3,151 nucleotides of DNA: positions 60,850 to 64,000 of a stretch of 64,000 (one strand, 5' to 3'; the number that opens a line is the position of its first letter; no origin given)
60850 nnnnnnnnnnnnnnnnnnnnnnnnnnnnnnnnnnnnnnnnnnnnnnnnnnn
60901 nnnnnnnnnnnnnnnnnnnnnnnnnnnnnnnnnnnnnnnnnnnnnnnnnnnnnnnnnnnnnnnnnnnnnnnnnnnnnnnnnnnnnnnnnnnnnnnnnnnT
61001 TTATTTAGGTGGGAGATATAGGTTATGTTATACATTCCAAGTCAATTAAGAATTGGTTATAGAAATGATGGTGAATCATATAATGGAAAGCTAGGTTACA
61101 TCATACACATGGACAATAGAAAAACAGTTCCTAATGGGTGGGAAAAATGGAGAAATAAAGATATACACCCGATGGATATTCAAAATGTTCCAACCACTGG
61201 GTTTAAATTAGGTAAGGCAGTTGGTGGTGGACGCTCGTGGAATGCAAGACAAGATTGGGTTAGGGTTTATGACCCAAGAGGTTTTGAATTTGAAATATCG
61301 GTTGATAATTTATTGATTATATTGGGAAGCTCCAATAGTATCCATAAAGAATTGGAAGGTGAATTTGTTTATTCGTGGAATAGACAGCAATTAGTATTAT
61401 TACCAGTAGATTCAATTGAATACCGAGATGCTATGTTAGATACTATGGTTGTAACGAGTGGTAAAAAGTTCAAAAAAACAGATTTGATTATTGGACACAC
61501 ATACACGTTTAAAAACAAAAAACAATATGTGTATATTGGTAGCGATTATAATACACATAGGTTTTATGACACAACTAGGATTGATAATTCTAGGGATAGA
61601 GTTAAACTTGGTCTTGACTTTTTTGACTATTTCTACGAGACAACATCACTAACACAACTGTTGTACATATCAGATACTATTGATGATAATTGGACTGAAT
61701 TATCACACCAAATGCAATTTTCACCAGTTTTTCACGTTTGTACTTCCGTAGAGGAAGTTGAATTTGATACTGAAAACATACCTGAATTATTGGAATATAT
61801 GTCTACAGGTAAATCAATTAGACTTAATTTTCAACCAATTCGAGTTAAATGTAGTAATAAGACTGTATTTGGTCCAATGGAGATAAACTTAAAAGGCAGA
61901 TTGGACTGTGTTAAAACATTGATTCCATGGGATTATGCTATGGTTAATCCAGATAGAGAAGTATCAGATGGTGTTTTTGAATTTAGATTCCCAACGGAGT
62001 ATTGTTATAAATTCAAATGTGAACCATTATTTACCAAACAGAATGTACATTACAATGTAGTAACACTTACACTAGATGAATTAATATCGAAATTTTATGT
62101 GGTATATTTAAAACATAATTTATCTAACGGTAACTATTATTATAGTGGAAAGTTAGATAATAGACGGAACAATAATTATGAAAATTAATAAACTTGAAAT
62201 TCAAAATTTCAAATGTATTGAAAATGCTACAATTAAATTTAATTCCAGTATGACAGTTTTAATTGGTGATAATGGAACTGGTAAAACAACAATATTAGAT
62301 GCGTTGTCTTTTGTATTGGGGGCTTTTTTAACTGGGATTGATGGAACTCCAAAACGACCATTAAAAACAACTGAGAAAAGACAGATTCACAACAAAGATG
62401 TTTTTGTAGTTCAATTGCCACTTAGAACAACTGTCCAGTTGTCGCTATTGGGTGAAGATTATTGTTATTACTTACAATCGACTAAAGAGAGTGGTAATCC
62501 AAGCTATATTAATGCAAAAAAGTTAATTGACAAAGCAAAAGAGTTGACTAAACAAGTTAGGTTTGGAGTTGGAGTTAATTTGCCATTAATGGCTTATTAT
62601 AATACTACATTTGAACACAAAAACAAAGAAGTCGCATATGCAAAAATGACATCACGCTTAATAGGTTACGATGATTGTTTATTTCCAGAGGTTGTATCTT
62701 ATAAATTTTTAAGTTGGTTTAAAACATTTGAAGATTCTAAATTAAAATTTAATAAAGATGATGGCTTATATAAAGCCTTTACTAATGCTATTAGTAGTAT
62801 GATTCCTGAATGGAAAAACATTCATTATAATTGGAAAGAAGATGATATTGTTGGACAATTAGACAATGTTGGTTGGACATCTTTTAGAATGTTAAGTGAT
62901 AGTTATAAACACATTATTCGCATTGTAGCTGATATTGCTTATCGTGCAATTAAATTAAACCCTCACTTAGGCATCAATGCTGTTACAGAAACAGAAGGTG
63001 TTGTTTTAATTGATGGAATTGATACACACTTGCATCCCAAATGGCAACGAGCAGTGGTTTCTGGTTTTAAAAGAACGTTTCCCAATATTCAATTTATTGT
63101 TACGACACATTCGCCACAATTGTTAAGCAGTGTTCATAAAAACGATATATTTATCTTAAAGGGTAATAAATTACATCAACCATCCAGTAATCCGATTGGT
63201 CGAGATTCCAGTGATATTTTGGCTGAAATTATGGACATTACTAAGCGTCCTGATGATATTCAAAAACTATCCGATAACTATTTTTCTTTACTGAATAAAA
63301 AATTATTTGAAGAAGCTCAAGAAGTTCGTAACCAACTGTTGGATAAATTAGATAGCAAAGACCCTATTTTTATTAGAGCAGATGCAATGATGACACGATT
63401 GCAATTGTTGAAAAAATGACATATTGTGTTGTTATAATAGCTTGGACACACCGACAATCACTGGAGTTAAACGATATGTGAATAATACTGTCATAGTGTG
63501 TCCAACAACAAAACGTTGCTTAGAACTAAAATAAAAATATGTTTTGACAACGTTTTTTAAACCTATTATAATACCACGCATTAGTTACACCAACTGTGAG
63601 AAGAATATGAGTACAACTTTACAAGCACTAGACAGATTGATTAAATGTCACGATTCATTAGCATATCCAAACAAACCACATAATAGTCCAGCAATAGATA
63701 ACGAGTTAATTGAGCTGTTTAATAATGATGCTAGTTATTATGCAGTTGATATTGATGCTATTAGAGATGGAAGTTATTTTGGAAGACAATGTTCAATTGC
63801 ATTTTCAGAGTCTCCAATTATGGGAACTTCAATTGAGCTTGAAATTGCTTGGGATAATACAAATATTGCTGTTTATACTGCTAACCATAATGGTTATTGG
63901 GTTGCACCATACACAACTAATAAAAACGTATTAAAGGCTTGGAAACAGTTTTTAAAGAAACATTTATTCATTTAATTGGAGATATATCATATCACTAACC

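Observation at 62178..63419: Orphan PtuA/Septu-like ATPase with disabled catalytic motifs: candidate dominant-negative anti-defence decoy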

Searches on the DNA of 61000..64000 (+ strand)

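Call 6: search_dna_similar(query=window:61000-64000:+, collection=phages, mode=near, max_rows=30)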
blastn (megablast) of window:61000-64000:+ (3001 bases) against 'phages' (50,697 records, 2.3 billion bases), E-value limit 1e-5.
No match.

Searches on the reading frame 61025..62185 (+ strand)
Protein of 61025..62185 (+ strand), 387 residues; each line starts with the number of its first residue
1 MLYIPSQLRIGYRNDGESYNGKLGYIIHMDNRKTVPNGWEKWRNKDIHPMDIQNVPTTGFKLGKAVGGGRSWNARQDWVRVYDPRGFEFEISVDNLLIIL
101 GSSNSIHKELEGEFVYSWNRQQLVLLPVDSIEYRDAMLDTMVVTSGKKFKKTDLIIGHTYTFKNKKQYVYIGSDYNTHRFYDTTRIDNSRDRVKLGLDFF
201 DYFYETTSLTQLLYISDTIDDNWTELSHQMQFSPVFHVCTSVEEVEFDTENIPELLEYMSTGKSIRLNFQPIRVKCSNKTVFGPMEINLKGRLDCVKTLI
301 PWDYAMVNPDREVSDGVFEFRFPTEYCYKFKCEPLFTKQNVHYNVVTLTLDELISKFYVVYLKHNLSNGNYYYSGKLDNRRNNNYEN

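Call 3: search_protein_families(library=pfam, proteins=[window:61025-62185:+], max_evalue=0.1)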
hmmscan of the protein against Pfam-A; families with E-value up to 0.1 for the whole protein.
window:61025-62185:+ (387 aa): 0 families

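Call 5: search_protein_families(library=phrogs, proteins=[window:61025-62185:+], max_evalue=0.01)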
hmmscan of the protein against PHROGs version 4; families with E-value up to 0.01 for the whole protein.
window:61025-62185:+ (387 aa): 4 families
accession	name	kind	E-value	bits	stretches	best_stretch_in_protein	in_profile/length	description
phrog_2475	-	unknown function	5.5e-54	185.1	1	2-179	4-184/383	-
phrog_6266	-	unknown function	1.4e-13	51.9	1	40-179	51-190/328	-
phrog_14061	-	unknown function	1.8e-11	44.8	1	37-173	42-167/402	-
phrog_30990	-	unknown function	3.1e-09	37.6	1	44-173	64-195/282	-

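Call 35: find_related_loci(query=window:61025-62185:+, collection=viral_contigs, flank=6000)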
Query window:61025-62185:+ (387 aa) in viral_contigs; peptide patterns used: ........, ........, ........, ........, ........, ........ (x = any residue, [..] = any of these).
No stretch of DNA in the collection matches any of the patterns.

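Call 51: search_protein_families(library=padloc, proteins=[window:61025-62185:+], max_evalue=0.1)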
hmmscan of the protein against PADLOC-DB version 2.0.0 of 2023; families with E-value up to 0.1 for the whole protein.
window:61025-62185:+ (387 aa): 0 families
